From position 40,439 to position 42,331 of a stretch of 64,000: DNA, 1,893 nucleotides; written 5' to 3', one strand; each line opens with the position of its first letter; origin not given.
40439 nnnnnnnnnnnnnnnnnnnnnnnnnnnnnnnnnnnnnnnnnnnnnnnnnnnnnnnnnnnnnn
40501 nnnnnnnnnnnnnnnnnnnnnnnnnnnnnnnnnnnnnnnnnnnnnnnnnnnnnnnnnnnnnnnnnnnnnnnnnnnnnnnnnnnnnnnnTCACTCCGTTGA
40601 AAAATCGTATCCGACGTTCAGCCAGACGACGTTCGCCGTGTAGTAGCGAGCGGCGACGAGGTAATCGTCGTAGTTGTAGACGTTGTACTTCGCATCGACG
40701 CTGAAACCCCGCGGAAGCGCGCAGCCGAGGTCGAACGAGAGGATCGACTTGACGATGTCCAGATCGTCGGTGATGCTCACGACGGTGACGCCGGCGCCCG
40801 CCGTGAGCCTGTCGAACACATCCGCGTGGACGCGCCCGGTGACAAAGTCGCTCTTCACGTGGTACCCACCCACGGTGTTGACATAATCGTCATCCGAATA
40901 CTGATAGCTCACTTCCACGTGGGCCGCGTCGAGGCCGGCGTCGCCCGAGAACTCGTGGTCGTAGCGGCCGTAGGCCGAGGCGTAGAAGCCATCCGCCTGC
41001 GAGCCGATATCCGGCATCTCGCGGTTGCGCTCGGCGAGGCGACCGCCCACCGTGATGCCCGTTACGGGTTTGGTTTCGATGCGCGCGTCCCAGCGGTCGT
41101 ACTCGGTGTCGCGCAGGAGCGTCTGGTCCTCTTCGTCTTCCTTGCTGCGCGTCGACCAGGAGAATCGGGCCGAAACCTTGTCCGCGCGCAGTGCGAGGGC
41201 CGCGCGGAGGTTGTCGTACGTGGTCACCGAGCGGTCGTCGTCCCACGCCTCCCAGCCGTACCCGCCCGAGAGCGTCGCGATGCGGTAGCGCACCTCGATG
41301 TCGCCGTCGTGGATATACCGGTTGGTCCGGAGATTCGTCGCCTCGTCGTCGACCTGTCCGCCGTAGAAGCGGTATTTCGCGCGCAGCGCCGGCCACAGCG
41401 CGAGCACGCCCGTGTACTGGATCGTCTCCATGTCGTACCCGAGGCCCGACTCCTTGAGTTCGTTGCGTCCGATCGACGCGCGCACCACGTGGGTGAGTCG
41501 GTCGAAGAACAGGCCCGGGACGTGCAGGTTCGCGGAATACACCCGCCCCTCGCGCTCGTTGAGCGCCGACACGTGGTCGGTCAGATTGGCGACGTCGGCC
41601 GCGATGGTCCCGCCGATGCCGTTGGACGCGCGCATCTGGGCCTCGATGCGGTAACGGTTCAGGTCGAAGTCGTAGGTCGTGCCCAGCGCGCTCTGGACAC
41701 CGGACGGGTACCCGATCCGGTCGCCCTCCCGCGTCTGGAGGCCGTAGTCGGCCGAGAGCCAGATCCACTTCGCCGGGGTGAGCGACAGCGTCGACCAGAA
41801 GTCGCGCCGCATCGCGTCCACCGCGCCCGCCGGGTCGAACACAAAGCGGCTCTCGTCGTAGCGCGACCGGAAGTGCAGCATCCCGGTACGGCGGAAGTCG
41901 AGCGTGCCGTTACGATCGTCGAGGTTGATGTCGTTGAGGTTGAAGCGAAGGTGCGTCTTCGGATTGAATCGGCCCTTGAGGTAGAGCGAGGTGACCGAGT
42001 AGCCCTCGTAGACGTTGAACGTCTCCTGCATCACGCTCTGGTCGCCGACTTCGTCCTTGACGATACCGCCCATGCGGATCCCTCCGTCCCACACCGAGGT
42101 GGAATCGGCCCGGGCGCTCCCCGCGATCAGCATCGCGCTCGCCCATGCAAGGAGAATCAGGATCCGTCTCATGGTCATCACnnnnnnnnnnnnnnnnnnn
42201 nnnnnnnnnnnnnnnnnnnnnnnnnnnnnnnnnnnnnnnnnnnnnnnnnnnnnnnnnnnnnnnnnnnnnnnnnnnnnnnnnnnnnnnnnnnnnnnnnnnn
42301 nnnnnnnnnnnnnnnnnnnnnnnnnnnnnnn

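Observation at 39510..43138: Compact porin-cytochrome module with a non-MtrC hexahaem lipoprotein and a short (530 aa) barrel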

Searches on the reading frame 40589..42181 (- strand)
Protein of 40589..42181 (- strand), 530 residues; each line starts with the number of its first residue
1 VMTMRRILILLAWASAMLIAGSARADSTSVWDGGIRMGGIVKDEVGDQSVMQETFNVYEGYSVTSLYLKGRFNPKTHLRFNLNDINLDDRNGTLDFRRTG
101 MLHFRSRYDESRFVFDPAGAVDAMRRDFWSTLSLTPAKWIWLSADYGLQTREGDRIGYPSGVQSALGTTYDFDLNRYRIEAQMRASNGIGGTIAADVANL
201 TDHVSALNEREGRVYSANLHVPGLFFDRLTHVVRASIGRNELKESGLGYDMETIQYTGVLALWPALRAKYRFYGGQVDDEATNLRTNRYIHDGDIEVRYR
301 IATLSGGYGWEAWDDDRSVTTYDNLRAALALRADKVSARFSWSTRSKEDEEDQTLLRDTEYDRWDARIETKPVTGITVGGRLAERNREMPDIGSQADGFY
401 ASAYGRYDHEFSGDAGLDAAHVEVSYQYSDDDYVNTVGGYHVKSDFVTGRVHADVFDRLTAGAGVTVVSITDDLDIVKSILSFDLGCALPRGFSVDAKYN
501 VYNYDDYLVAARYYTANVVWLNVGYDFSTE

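Call 3: search_protein_families(library=pfam, proteins=[window:40589-42181:-], max_evalue=0.01)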
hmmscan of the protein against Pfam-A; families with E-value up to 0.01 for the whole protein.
window:40589-42181:- (530 aa): 0 families

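Call 4: search_protein_families(library=ncbifam, proteins=[window:40589-42181:-], max_evalue=0.01)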
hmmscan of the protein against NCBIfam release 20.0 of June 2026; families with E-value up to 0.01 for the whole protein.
window:40589-42181:- (530 aa): 0 families

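Call 6: search_solved_structures(query=window:40589-42181:-, max_evalue=10)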
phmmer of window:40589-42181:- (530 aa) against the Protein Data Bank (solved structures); distinct sequences matched with E-value up to 10: 0.

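Call 8: find_homologous_proteins(query=window:40589-42181:-, max_evalue=0.001)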
Query window:40589-42181:- (530 aa): 55 proteins with E <= 0.001 among 8000 candidates.
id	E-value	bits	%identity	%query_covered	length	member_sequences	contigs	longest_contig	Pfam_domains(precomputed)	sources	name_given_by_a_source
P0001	0.0e+0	1197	100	99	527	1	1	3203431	-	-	-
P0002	0.0e+0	1021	87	97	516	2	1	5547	-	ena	-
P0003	3.0e-292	988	83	97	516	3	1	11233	-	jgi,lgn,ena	-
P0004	4.3e-240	816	67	99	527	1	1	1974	-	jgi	jgi:hypothetical protein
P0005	7.7e-218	743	62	99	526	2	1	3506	-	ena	-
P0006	5.4e-211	720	62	95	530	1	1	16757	-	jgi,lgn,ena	-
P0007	1.8e-209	715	62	96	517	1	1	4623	-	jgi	jgi:hypothetical protein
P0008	1.1e-202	693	59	97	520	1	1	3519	-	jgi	jgi:hypothetical protein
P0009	1.4e-199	682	58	96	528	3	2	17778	-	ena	-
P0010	6.1e-199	680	58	99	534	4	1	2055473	-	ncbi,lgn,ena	-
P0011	7.7e-199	680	60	95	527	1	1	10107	-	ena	-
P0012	1.1e-197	676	59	97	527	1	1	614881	-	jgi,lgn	-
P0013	2.4e-196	672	58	99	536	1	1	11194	-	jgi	jgi:hypothetical protein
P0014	1.6e-195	669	58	100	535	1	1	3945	-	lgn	-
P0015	1.8e-195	669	57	99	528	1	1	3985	-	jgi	jgi:hypothetical protein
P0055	7.7e-93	330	39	94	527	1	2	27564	-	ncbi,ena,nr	ncbi:hypothetical protein KDM41_08820 [bacterium]|nr:hypothetical protein [bacterium]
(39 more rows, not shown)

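Call 13: find_encoding_contigs(protein=P0055, flank=8000, max_places=2)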
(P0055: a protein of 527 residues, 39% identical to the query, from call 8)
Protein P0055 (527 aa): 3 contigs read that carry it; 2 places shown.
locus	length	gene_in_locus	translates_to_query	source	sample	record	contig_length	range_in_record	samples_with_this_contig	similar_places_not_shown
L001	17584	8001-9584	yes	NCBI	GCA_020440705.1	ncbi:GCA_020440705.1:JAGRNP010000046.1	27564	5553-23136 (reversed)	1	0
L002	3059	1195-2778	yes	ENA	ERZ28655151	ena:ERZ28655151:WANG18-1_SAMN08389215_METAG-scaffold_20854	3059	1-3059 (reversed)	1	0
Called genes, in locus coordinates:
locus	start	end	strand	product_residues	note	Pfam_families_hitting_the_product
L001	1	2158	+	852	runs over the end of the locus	PF12836:HHH_3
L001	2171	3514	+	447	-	-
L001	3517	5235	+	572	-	PF00149:Metallophos, PF02872:5_nucleotid_C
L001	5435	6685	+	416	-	PF00158:Sigma54_activat (faint), PF07724:AAA_2, PF00004:AAA (weak), PF07728:AAA_5 (faint), PF07724:AAA_2, PF10431:ClpB_D2-small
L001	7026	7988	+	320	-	PF03264:Cytochrom_NNT (faint), PF22678:Cytochrom_c_NrfB-like (faint), PF14522:Cytochrome_C7 (faint), PF14537:Cytochrom_c3_2 (faint), PF09699:Paired_CXXCH_1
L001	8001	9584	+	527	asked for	-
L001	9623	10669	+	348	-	PF22113:Mtrc-MtrF_II-IV_dom (faint), PF14522:Cytochrome_C7 (faint), PF14537:Cytochrom_c3_2 (faint)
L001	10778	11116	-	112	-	PF02591:Zn_ribbon_9 (weak)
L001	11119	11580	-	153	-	PF00359:PTS_EIIA_2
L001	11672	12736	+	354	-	PF16745:RsgA_N, PF03193:RsgA_GTPase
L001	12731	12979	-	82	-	-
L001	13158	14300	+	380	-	PF01075:Glyco_transf_9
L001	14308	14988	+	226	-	PF02163:Peptidase_M50 (weak)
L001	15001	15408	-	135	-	-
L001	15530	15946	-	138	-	-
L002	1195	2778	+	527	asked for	-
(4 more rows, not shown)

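Call 21: predict_structure(alignment_id=A1)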
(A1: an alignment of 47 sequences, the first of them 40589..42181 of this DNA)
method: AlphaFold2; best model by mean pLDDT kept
length: 530 residues; sequences in the alignment: 47
mean_pLDDT: 88.0   pTM: 0.75
mean pLDDT of the five models: 88.0, 87.7, 86.2, 85.4, 81.1
residues with pLDDT >= 90: 337; 70-90: 142; 50-70: 31; < 50: 20
segments of 3 or more residues with pLDDT < 50: 1-6, 15-26
pLDDT, mean of each block of 10 residues (from residue 1): 48 47 52 92 89 81 91 91 86 94 96 81 93 94 97 76 71 97 93 98 91 97 85 97 93 96 92 95 90 96 96 82 94 94 82 55 94 95 90 87 96 80 97 88 97 91 97 92 95 94 88 91 90
secondary structure, 60 per line:
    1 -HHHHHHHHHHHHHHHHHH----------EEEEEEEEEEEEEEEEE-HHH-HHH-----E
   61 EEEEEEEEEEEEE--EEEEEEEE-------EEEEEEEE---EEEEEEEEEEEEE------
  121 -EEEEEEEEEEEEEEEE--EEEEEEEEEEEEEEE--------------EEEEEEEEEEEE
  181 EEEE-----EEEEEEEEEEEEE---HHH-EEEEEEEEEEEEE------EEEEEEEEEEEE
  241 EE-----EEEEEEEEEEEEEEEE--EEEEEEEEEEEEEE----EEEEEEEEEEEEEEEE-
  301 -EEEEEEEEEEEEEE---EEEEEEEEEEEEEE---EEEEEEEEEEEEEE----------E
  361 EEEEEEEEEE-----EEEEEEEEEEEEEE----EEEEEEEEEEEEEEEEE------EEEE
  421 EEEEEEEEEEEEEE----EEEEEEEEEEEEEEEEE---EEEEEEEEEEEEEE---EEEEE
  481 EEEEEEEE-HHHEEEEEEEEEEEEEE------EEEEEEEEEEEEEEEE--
elements in order: H2-19 E30-46 E60-73 E76-83 E91-98 E102-114 E122-137 E140-154 E169-184 E190-202 E210-222 E229-242 E248-263 E266-279 E284-299 E302-315 E319-332 E336-349 E360-370 E376-389 E394-410 E417-434 E439-455 E459-472 E476-488 E493-506 E513-528

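Call 26: fold_search(model_id=the predicted structure, library=pdb)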
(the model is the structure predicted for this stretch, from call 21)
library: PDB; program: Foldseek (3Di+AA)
matches with E <= 10: 849; with E <= 0.001: 254
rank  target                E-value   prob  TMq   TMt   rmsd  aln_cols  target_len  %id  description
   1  6r2q_B                5.1e-15  1.00  0.72  0.60   7.2       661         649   10  Structure of the Mtr complex (released 2020-04-22)
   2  2hdi_A                1.1e-07  1.00  0.47  0.43   9.2       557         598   10  Crystal structure of the Colicin I receptor Cir from E.coli in complex with receptor binding domain of Colicin Ia. (released 2007-05-08)
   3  5ixm_G                3.4e-07  1.00  0.43  0.43  10.0       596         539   10  The LPS Transporter LptDE from Yersinia pestis, core complex (released 2016-05-18)
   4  1xkw                  3.7e-07  1.00  0.42  0.35  18.5       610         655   10  Pyochelin outer membrane receptor FptA from Pseudomonas aeruginosa (released 2005-10-04)
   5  9dhe                  4.7e-07  1.00  0.46  0.41  12.5       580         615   11  The crystal structure on the heme/hemoglobin transporter ChuA, in complex with heme (released 2025-05-21)
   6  4rvw                  4.9e-07  1.00  0.47  0.42  10.1       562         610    9  Structure of the bacterial Zn-transporter ZnuD from Neisseria meningitidis (soaked with 20 micromolar Zinc) (released 2015-08-19)
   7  6e4v                  7.4e-07  1.00  0.38  0.32  17.2       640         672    8  The Crystal Structure of FhuE from E. coli in complex with its substrate Coprogen (released 2019-04-10)
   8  1fep                  7.7e-07  1.00  0.53  0.43  10.6       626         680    9  FERRIC ENTEROBACTIN RECEPTOR (released 1999-01-13)
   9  4aip_A                8.9e-07  1.00  0.47  0.39  12.4       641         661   10  The FrpB iron transporter from Neisseria meningitidis (F3-3 variant) (released 2013-01-23)
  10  9nn6_A                1.2e-06  1.00  0.45  0.39  13.5       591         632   10  E. coli Cir in Complex with the RBD of Microcin V (released 2025-09-24)
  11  5mzs                  1.3e-06  1.00  0.46  0.36  13.3       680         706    9  Crystal structure of the ferric enterobactin receptor (PfeA) mutant (R480A_Q482A) from Pseudomonas aeruginosa (released 2018-02-14)
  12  4rdt_B                1.4e-06  1.00  0.47  0.40   9.5       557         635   10  Structure of the bacterial Zn-transporter ZnuD from Neisseria meningitidis (flexible conformation bound to a zinc ion) (released 2015-08-19)
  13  3efm                  1.5e-06  1.00  0.41  0.39  12.8       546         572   12  Structure of the alcaligin outer membrane recepteur FauA from Bordetella pertussis (released 2009-03-31)
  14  2o5p_B                1.5e-06  1.00  0.43  0.32  15.9       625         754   10  Crystal structure of the full length ferric pyoverdine outer membrane receptor FpvA of Pseudomonas aeruginosa in its a (released 2007-10-30)
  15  5ixm_A                1.6e-06  1.00  0.43  0.43   9.6       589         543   10  The LPS Transporter LptDE from Yersinia pestis, core complex (released 2016-05-18)
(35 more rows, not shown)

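Call 29: search_protein_representatives(alignment_id=A1)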
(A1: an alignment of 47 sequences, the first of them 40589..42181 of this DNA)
Query: 47 sequences, 528 profile positions. Proteins with E-value up to 0.001 (for the whole library): 183; up to 1e-10: 148; up to 1e-30: 74. The best 150 are listed.
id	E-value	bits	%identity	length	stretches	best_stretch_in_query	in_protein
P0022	1.9e-257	871.2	-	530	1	1-527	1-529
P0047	5.9e-215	731.0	-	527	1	6-527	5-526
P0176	7.2e-167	572.3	-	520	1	6-526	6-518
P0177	7.1e-164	562.4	-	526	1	10-528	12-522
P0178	5.1e-163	559.6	-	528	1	10-527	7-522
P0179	1.1e-161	555.2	-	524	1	11-527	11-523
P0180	2.3e-157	540.9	-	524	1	3-527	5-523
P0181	4.6e-157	540.0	-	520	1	1-527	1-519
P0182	1.9e-155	534.6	-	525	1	1-527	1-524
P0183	1.6e-148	511.7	-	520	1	2-526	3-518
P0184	2.7e-146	504.4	-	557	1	8-526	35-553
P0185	5.0e-114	397.9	-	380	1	26-396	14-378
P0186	2.0e-105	369.5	-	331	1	189-527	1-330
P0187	5.5e-85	302.1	-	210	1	327-528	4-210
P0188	7.0e-82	291.8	-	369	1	12-365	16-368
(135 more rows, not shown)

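Call 30: search_solved_structures(query=A1, max_evalue=10, show_alignments=1)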
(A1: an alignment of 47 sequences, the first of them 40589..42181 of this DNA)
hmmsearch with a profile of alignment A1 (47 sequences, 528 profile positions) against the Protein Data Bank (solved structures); distinct sequences matched with E-value up to 10: 0.

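Call 31: search_protein_families(library=pfam, alignment_id=A1, max_evalue=10)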
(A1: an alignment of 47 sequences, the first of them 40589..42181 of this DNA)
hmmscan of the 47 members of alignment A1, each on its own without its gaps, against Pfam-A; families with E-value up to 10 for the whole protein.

A. member 1, window:40589-42181:- (530 aa): 0 families

B. families by the number of members that match (of 47 scanned): 8 families
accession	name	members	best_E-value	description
PF13505.12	OMP_b-brl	13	0.00067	Outer membrane protein beta-barrel domain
PF13609.12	Porin_4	1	0.0065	Gram-negative porin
PF11854.14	MtrB_PioB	1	0.02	Putative outer membrane beta-barrel porin, MtrB/PioB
PF04338.18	DUF481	1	0.028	Protein of unknown function, DUF481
PF18478.7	PIN_10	1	0.053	PIN like domain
PF11739.14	YdbH-like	1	0.1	Intermembrane phospholipid transport protein YdbH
PF13761.12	DUF4166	1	0.13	Domain of unknown function (DUF4166)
PF08194.17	DIM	1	1.2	DIM protein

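Call 57: search_protein_families(library=pfam, alignment_id=A3, max_evalue=10)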
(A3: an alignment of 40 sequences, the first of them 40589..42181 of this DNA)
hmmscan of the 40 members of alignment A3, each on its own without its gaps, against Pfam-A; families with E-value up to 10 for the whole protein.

A. member 1, window:40589-42181:- (530 aa): 0 families

B. families by the number of members that match (of 40 scanned): 22 families
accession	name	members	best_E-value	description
PF11854.14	MtrB_PioB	8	3.2e-05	Putative outer membrane beta-barrel porin, MtrB/PioB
PF13609.12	Porin_4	4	5.9e-10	Gram-negative porin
PF13505.12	OMP_b-brl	4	2.2e-07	Outer membrane protein beta-barrel domain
PF10082.15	BBP2_2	1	5.2e-05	Putative beta-barrel porin 2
PF04338.18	DUF481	1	0.0058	Protein of unknown function, DUF481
PF10677.15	DUF2490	1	0.012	Protein of unknown function (DUF2490)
PF02432.21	Fimbrial_K88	1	0.022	Fimbrial, major and minor subunit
PF20038.5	HTH_59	1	0.023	Helix-turn-helix domain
PF02530.20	Porin_2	1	0.023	Porin subfamily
PF17441.7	DUF5419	1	0.032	Family of unknown function (DUF5419)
PF20339.3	DUF6634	1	0.042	Family of unknown function (DUF6634)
PF18478.7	PIN_10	1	0.053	PIN like domain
PF25535.1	DUF7919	1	0.064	Domain of unknown function (DUF7919)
PF23813.1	AdfA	1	0.087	Anti-DarT factor A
PF14612.12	Ino80_Iec3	1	0.1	IEC3 subunit of the Ino80 complex, chromatin re-modelling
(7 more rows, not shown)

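Call 58: search_solved_structures(query=A3, max_evalue=10, show_alignments=1)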
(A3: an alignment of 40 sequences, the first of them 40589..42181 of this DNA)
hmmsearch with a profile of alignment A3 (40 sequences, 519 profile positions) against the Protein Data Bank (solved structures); distinct sequences matched with E-value up to 10: 4.
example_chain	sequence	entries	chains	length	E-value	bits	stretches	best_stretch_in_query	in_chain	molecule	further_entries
8foi_B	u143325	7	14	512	0.15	14.1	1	81-131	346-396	Gamma-aminobutyric acid receptor subunit beta-2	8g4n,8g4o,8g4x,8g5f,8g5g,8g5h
9ctp_A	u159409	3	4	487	0.37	12.8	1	83-131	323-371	Gamma-aminobutyric acid receptor subunit beta-2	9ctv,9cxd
9crs_A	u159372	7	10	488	0.37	12.8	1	83-131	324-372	Gamma-aminobutyric acid receptor subunit beta-2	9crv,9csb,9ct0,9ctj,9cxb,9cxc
9cxa_A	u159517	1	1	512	0.4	12.7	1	83-131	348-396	Gamma-aminobutyric acid receptor subunit beta-2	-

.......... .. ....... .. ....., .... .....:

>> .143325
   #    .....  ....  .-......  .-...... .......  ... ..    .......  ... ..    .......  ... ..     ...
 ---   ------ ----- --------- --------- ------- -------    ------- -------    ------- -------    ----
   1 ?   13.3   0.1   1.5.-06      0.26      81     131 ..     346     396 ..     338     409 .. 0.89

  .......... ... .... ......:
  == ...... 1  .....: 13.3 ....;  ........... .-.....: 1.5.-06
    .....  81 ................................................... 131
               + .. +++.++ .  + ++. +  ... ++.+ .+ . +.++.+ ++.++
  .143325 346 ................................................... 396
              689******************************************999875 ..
